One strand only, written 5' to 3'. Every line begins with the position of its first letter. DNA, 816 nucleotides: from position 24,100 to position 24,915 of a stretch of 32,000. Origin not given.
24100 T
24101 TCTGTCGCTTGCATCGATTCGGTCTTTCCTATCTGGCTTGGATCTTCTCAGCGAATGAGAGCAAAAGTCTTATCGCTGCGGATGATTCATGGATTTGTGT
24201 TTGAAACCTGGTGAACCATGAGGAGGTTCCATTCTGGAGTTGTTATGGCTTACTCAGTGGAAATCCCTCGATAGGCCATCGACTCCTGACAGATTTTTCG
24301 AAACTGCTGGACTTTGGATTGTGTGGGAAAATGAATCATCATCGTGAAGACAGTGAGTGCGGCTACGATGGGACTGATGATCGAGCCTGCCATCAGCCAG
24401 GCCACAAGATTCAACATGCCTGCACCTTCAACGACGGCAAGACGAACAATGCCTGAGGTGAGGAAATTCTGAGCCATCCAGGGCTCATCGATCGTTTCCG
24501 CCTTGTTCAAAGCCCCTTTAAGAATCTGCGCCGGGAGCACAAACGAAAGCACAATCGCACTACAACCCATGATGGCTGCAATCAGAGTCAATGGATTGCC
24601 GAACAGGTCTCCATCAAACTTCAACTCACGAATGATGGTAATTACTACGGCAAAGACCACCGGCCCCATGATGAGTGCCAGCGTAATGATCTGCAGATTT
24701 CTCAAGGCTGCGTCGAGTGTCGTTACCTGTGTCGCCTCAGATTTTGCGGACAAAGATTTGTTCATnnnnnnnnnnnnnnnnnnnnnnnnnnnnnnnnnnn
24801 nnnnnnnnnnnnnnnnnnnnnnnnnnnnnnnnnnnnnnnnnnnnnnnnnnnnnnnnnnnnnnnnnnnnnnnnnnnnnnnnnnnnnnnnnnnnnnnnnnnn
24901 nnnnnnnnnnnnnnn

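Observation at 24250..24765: Four-TM integral membrane protein translationally coupled to a BMC vertex gene inside the operon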

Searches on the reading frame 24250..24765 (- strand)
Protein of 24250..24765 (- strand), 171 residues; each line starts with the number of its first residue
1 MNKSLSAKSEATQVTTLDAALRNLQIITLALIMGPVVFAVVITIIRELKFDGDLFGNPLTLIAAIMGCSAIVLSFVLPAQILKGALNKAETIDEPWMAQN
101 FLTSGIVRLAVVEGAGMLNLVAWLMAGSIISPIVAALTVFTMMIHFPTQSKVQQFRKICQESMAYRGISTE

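Call 5: search_protein_families(library=pfam, proteins=[window:24250-24765:-], max_evalue=0.01)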
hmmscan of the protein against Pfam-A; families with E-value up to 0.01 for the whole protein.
window:24250-24765:- (171 aa): 0 families

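Call 7: find_homologous_proteins(query=window:24250-24765:-, max_evalue=0.001)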
Query window:24250-24765:- (171 aa): 2 proteins with E <= 0.001 among 105 candidates.
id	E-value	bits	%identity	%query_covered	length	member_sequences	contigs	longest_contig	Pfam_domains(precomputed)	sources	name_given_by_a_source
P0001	9.5e-97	339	95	100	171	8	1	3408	-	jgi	jgi:hypothetical protein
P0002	7.2e-92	323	89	100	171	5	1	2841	-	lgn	-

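Call 25: search_protein_representatives(protein=window:24250-24765:-)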
Query: 171 residues. Proteins with E-value up to 0.001 (for the whole library): 682; up to 1e-10: 7; up to 1e-30: 2. The best 150 are listed.
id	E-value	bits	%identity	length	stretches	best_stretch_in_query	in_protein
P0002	2.3e-92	322.9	89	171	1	1-171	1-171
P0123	1.5e-31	125.5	39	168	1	14-166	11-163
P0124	1.6e-14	70.3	34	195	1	13-159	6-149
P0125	1.4e-12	64.0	32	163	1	17-156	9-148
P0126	3.9e-11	59.2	36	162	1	14-157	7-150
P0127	4.7e-11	59.0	30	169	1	9-165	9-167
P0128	1.0e-10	57.9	32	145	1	20-153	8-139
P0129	1.8e-10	57.1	33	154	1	16-155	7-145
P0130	2.0e-10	56.9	36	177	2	18-90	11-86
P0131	2.3e-10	56.7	36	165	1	19-158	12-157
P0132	4.4e-10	55.8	40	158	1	22-153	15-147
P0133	8.2e-10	54.9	35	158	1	20-156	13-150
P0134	9.4e-10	54.7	34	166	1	16-152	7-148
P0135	1.1e-09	54.5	34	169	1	11-158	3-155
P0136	1.4e-09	54.2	32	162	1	17-157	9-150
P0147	6.7e-09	52.0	29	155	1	14-157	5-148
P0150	7.2e-09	51.9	28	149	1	14-155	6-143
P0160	1.3e-08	51.1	34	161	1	16-155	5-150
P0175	2.8e-08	50.0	34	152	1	21-158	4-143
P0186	7.5e-08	48.6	26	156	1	20-157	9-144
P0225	5.3e-07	45.8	24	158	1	19-158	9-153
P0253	1.1e-06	44.7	30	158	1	12-156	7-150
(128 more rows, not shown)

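Call 30: search_protein_families(library=pfam, alignment_id=A2, max_evalue=1)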
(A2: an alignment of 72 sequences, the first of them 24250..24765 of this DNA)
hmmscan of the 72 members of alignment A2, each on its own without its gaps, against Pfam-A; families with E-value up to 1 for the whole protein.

A. member 1, window:24250-24765:- (171 aa): 2 families
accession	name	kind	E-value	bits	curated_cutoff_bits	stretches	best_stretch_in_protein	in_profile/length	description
PF10766.14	AcrZ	-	0.14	12.2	26.2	1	26-47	7-28/48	Multidrug efflux pump-associated protein AcrZ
PF11188.13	DUF2975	-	0.32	11.4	27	1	19-87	54-121/130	Protein of unknown function (DUF2975)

B. families by the number of members that match (of 72 scanned): 128 families (the first 25 are shown)
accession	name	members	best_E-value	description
PF11188.13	DUF2975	10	0.01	Protein of unknown function (DUF2975)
PF14093.11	DUF4271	7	0.0084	Domain of unknown function (DUF4271)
PF11808.13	PhoR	4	0.00033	Phosphate regulon sensor protein PhoR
PF14015.11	DUF4231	4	0.0035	Protein of unknown function (DUF4231)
PF11026.13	DUF2721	4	0.01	Protein of unknown function (DUF2721)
PF07690.21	MFS_1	3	0.0018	Major Facilitator Superfamily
PF14019.11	DUF4235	3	0.024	Protein of unknown function (DUF4235)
PF00689.26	Cation_ATPase_C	2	0.0011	Cation transporting ATPase, C-terminus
PF25592.1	DUF7937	2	0.0016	Domain of unknown function (DUF7937)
PF00420.29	Oxidored_q2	2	0.0039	NADH-ubiquinone/plastoquinone oxidoreductase chain 4L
PF05425.18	CopD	2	0.0047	Copper resistance protein D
PF04241.20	DUF423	2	0.0077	Protein of unknown function (DUF423)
PF08229.16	SHR3_chaperone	2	0.02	ER membrane protein SH3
PF19865.4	DUF6338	2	0.021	Family of unknown function (DUF6338)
PF17009.10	DUF5090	2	0.055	Domain of unknown function (DUF5090)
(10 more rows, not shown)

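Call 31: search_solved_structures(query=A2, max_evalue=10)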
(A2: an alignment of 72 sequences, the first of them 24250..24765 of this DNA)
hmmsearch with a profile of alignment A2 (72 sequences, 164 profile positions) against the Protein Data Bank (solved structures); distinct sequences matched with E-value up to 10: 23.
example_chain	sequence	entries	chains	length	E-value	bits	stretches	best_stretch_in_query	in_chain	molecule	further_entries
8vzn_A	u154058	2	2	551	0.31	13.7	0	20-57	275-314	Feline leukemia virus subgroup C cellular receptor 2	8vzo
7mjs_X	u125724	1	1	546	0.37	13.5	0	49-84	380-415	Major Facilitator Superfamily Domain containing 2A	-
5fl7_K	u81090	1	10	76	0.39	13.4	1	54-121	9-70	ATP SYNTHASE SUBUNIT 9, MITOCHONDRIAL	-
7qhm_J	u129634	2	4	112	0.47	13.1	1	24-70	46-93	Hypothetical membrane protein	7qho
7wem_A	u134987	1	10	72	0.52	13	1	53-119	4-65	ATP synthase subunit c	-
9ski_A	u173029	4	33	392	0.56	12.9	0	49-80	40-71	Ferric enterobactin transport protein FepE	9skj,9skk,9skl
1wu0_A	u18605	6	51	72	0.59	12.8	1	53-119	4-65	ATP synthase C chain | ATP synthase subunit c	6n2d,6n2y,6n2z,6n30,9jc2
4cbj_A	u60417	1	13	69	1.2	11.8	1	56-122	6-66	ATP SYNTHASE SUBUNIT C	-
9sh6_B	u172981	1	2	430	1.4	11.6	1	24-103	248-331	Pheromone alpha factor receptor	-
4o9r_A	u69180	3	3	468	1.5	11.5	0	19-71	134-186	Smoothened homolog/Soluble cytochrome b562 chimeric protein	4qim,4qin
7ad3_B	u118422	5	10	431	1.8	11.3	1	24-103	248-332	Pheromone alpha factor receptor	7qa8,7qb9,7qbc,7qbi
4jkv_A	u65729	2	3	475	1.8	11.3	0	19-71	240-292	Soluble cytochrome b562, Smoothened homolog | Cytochrome b(562),Smoothened homolog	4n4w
8vch_A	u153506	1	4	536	2.3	10.9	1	8-72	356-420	Potassium voltage-gated channel subfamily A member 2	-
9vj5_R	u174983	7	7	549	2.6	10.7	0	11-41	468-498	Soluble cytochrome b562,5-hydroxytryptamine receptor 1A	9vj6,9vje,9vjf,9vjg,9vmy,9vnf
6ot0_R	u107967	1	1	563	3.1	10.5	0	19-71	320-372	Smoothened homolog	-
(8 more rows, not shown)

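Call 32: find_homologous_proteins(query=A2, max_evalue=0.001)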
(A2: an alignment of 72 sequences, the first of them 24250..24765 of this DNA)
Query A2 (72 sequences) (171 aa, profile of the alignment): 21 proteins with E <= 0.001 among 8000 candidates.
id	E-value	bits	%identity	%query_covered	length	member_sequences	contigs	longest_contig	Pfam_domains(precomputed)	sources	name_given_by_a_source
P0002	6.1e-46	174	89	100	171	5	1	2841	-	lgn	-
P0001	1.6e-45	172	95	100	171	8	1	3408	-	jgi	jgi:hypothetical protein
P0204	3.1e-43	165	31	92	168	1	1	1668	-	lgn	-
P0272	1.0e-42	163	34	87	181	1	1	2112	-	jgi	-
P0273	2.4e-41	159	33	80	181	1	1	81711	-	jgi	jgi:hypothetical protein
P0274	9.3e-41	157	33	80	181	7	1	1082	-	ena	-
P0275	1.9e-40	156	35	80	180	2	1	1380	-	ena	-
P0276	8.3e-38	147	32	87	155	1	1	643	-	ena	-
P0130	2.7e-37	146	31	87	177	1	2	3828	-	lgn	-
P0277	5.0e-37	145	30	87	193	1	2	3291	-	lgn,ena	-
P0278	3.3e-36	142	22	81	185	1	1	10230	-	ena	-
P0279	2.6e-35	139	23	93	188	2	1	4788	-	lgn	-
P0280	3.4e-34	136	28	77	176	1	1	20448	-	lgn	-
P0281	6.2e-34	135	34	22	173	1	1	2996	-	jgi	jgi:hypothetical protein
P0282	3.3e-33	132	33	82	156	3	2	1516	-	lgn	-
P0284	2.8e-29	120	38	15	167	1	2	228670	-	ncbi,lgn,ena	-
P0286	3.6e-18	84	24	87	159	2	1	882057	-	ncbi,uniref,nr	ncbi:hypothetical protein N6B72_05550 [Chryseobacterium soli]|uniref:hypothetical protein n=1 Tax=Ch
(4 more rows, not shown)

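Call 33: find_encoding_contigs(protein=P0286, flank=8000, max_places=2)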
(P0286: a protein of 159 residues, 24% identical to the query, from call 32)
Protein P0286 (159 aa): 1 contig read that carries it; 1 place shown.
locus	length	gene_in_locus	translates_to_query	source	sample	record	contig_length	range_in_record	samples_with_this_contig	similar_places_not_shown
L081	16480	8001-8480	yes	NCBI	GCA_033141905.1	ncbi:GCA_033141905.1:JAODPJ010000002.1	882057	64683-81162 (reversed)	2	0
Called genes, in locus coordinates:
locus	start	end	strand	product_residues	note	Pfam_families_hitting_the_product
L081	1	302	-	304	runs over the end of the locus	PF02899:Phage_int_SAM_1, PF13495:Phage_int_SAM_4 (weak), PF00589:Phage_integrase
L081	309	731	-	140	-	PF00383:dCMP_cyt_deam_1, PF14437:MafB19-deam, PF14439:Bd3614-deam (weak)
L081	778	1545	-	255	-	PF00378:ECH_1, PF16113:ECH_2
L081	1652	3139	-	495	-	PF00199:Catalase, PF06628:Catalase-rel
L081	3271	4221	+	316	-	PF00126:HTH_1, PF03466:LysR_substrate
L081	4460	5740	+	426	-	PF00438:S-AdoMet_synt_N, PF02772:S-AdoMet_synt_M, PF02773:S-AdoMet_synt_C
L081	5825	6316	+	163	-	-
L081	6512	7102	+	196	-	PF07638:Sigma70_ECF, PF04542:Sigma70_r2, PF08281:Sigma70_r4_2, PF04545:Sigma70_r4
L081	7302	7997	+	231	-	PF00702:Hydrolase, PF12710:HAD (faint), PF13419:HAD_2, PF13242:Hydrolase_like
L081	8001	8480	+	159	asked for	-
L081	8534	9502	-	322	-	PF00579:tRNA-synt_1b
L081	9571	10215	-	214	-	PF02698:DUF218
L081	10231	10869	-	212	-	PF01252:Peptidase_A8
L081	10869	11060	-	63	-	PF10884:DUF2683 (weak)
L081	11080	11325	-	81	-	PF20216:DUF6576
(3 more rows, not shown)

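Call 34: find_encoding_contigs(protein=P0284, flank=8000, max_places=2)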
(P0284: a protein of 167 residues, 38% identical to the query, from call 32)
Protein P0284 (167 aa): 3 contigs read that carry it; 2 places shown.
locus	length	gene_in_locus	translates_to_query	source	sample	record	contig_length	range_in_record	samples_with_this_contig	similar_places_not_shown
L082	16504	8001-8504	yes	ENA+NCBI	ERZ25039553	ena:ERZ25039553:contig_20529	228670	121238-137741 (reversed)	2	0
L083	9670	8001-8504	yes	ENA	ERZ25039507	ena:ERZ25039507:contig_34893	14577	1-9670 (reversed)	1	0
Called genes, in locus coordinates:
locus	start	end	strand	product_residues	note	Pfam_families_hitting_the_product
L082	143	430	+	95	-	PF01197:Ribosomal_L31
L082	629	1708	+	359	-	PF03462:PCRF, PF00472:RF-1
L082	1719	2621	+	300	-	PF17827:PrmC_N, PF01170:UPF0020 (weak), PF03602:Cons_hypoth95 (weak), PF05175:MTS, PF06325:PrmA, PF13847:Methyltransf_31, PF08241:Methyltransf_11, PF13649:Methyltransf_25, +2 more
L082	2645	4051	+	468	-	PF00275:EPSP_synthase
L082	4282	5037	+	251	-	PF08220:HTH_DeoR, PF08279:HTH_11 (weak), PF25212:HVO_A0114 (weak), PF00455:DeoRC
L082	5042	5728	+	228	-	PF06130:PTAC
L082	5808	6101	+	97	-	PF00936:BMC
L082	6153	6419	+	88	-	PF00936:BMC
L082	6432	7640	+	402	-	PF00871:Acetate_kinase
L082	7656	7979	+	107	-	PF03319:EutN_CcmL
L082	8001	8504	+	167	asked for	-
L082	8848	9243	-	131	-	-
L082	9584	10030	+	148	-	-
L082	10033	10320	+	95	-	PF03319:EutN_CcmL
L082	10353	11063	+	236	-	-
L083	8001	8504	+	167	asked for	-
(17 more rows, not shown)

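Call 35: find_encoding_contigs(protein=P0273, flank=8000, max_places=2)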
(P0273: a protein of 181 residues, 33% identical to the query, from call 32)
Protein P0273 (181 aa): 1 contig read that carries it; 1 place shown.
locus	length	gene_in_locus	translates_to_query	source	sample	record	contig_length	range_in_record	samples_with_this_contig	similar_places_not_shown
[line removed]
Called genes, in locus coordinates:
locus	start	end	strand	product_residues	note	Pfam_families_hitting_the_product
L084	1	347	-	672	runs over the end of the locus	PF07690:MFS_1, PF00854:PTR2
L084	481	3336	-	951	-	PF00069:Pkinase, PF03109:ABC1 (faint), PF07714:PK_Tyr_Ser-Thr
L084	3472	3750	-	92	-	-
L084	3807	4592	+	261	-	PF08220:HTH_DeoR, PF08279:HTH_11 (weak), PF00455:DeoRC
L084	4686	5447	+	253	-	PF06130:PTAC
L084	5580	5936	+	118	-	PF00936:BMC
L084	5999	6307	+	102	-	PF00936:BMC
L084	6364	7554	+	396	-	PF00871:Acetate_kinase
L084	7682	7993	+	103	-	PF03319:EutN_CcmL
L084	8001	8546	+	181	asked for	-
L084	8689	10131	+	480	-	PF00171:Aldedh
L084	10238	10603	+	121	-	PF05635:23S_rRNA_IVP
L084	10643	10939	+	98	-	PF03319:EutN_CcmL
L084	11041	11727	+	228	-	-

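Call 44: predict_structure(alignment_id=A3)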
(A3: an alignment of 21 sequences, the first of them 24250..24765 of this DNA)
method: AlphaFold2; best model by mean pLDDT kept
length: 171 residues; sequences in the alignment: 21
mean_pLDDT: 85.9   pTM: 0.78
mean pLDDT of the five models: 85.9, 85.6, 84.5, 84.4, 84.2
residues with pLDDT >= 90: 106; 70-90: 38; 50-70: 15; < 50: 12
segments of 3 or more residues with pLDDT < 50: 1-12
pLDDT, mean of each block of 10 residues (from residue 1): 43 72 96 96 79 72 94 94 88 90 96 96 89 96 95 91 77 52
secondary structure, 60 per line:
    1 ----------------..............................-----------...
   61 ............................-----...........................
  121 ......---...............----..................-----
elements in order: H17-46 H58-88 H94-126 H130-144 H149-166

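Call 46: find_encoding_contigs(protein=P0278, flank=6000, max_places=1)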
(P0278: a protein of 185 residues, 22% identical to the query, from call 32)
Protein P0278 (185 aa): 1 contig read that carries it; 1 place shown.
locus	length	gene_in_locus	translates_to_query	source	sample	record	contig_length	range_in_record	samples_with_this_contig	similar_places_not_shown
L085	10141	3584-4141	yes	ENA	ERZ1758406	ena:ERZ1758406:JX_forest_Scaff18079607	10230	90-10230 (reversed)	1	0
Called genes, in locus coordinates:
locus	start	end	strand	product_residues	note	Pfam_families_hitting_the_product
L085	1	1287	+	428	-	?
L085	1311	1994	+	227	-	-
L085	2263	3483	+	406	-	PF04015:DUF362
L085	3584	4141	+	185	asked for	-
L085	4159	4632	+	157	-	PF04134:DCC1-like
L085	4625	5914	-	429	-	PF00483:NTP_transferase, PF25247:LbH_GLGC, PF00132:Hexapep (faint), PF24894:Hexapep_GlmU (faint), PF25084:LbH_EIF2B, PF25087:GMPPB_C (weak)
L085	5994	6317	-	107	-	PF20593:DUF6793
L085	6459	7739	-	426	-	PF25973:BSH_CzcB, PF25919:BSH_CusB (weak), PF25954:Beta-barrel_RND_2, PF25975:CzcB_C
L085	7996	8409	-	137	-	-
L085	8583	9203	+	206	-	PF00081:Sod_Fe_N, PF02777:Sod_Fe_C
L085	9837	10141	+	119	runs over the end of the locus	-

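Call 47: find_encoding_contigs(protein=P0280, flank=6000, max_places=1)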
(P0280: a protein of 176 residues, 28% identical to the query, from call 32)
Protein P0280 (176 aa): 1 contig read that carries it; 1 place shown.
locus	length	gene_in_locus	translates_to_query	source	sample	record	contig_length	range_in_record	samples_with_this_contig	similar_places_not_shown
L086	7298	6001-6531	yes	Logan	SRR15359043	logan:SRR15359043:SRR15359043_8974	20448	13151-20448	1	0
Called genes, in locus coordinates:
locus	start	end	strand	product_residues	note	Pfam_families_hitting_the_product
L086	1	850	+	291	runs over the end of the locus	PF08220:HTH_DeoR, PF08279:HTH_11 (weak), PF00455:DeoRC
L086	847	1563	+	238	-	PF06130:PTAC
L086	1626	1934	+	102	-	PF00936:BMC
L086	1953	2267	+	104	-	PF00936:BMC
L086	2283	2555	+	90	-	PF00936:BMC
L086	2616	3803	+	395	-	PF00871:Acetate_kinase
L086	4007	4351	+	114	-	PF03319:EutN_CcmL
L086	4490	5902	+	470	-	PF00171:Aldedh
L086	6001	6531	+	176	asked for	-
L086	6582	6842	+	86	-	PF03319:EutN_CcmL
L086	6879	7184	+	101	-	PF03319:EutN_CcmL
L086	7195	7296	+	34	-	?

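Call 48: find_encoding_contigs(protein=P0279, flank=6000, max_places=1)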
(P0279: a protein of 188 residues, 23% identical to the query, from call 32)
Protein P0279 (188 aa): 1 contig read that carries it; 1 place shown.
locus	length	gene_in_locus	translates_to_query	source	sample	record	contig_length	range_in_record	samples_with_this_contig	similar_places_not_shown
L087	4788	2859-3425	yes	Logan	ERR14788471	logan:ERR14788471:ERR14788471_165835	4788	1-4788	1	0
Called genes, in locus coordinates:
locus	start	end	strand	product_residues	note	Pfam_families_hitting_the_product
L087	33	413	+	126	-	-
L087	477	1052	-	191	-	PF01022:HTH_5 (weak), PF12840:HTH_20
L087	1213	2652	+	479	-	PF13432:TPR_16 (faint), PF14559:TPR_19 (faint), PF13650:Asp_protease_2, PF13975:gag-asp_proteas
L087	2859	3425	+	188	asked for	-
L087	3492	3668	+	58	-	-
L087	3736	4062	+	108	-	PF11373:DUF3175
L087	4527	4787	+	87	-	?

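Call 49: fold_search(model_id=the predicted structure, library=pdb)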
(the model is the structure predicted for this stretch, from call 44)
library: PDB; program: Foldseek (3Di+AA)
matches with E <= 10: 88; with E <= 0.001: 0
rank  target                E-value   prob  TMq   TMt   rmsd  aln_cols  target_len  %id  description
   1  6jx6_C                1.0e+00  0.09  0.18  0.20  15.3       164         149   13  Tetrameric form of Smac (released 2019-12-04)
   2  1g73_A                1.1e+00  0.11  0.21  0.23  23.6       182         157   15  CRYSTAL STRUCTURE OF SMAC BOUND TO XIAP-BIR3 DOMAIN (released 2001-01-10)
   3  6jx6_B                1.2e+00  0.10  0.20  0.22  17.2       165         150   14  Tetrameric form of Smac (released 2019-12-04)
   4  8auw_D                1.2e+00  0.09  0.20  0.21  18.6       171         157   12  Cryo-EM structure of human BIRC6 in complex with SMAC. (released 2023-02-15)
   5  8oqz_C                1.5e+00  0.30  0.33  0.25   9.5       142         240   14  Structure of human gamma-secretase PSEN1 APH-1B isoform reconstituted into lipid nanodisc in complex with Ab46 (released 2024-04-24)
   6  6jx6_A                1.8e+00  0.09  0.20  0.21  14.4       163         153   12  Tetrameric form of Smac (released 2019-12-04)
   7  4tx5_A                1.8e+00  0.08  0.20  0.20  17.7       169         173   14  Crystal structure of Smac-DIABLO (in space group P65) (released 2015-07-15)
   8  8eup_b                1.8e+00  0.15  0.23  0.25  15.2       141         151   12  Ytm1 associated 60S nascent ribosome State 1A (released 2022-11-30)
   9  3zx6_B                2.1e+00  0.08  0.23  0.15  34.9       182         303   13  Structure of Hamp(AF1503)-Tsr fusion - Hamp (A291V) mutant (released 2012-02-29)
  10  4tx5_B                2.3e+00  0.08  0.19  0.20  18.5       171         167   14  Crystal structure of Smac-DIABLO (in space group P65) (released 2015-07-15)
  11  2lqg_MODEL_1_A        2.7e+00  0.08  0.21  0.24  11.1       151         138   12  Solution Structure of the R4 domain of talin (released 2013-02-13)
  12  6jx6_D                2.9e+00  0.06  0.19  0.21  19.6       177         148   15  Tetrameric form of Smac (released 2019-12-04)
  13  4oyd_B                3.3e+00  0.23  0.35  0.45   5.7       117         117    9  Crystal structure of a computationally designed inhibitor of an Epstein-Barr viral Bcl-2 protein (released 2014-07-09)
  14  5z2c_I                3.5e+00  0.07  0.23  0.12  13.8       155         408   12  Crystal structure of ALPK-1 N-terminal domain in complex with ADP-heptose (released 2018-08-22)
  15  5f5p_A                3.7e+00  0.08  0.26  0.26  12.0       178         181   16  Molecular Basis for Shroom2 Recognition by Rock1 (released 2016-10-19)
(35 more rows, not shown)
